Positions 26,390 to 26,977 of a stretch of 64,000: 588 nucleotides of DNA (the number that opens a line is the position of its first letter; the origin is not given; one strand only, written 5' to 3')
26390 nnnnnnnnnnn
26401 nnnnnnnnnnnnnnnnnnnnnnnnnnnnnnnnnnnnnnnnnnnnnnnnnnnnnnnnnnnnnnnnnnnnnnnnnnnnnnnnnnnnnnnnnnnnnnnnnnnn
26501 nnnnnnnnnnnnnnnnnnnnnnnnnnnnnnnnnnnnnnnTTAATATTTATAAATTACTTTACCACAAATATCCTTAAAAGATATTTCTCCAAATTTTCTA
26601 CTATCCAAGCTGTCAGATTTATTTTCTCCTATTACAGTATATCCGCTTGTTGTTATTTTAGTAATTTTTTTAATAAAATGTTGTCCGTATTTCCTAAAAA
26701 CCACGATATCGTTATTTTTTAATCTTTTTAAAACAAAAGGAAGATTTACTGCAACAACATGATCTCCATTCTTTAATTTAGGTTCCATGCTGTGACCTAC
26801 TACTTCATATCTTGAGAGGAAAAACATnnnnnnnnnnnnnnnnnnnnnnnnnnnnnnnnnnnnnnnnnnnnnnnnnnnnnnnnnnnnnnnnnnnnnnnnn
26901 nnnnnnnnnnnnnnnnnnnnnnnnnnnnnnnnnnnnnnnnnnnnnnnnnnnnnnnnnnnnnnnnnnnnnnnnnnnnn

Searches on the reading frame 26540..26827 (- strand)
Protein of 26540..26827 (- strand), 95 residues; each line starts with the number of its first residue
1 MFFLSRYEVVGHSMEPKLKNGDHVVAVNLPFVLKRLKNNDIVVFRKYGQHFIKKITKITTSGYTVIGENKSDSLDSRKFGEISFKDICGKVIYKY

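Call 55: search_protein_families(library=pfam, proteins=[window:26540-26827:-], max_evalue=0.001)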
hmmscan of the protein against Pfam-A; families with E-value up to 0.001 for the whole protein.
window:26540-26827:- (95 aa): 2 families
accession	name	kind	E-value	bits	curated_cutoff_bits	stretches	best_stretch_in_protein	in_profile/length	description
PF10502.14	Peptidase_S26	-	7.2e-15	55.8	22.9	2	1-55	20-77/168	Signal peptidase, peptidase S26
PF00717.28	Peptidase_S24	-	1.3e-07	31.8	23.3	1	8-92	39-116/116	Peptidase S24-like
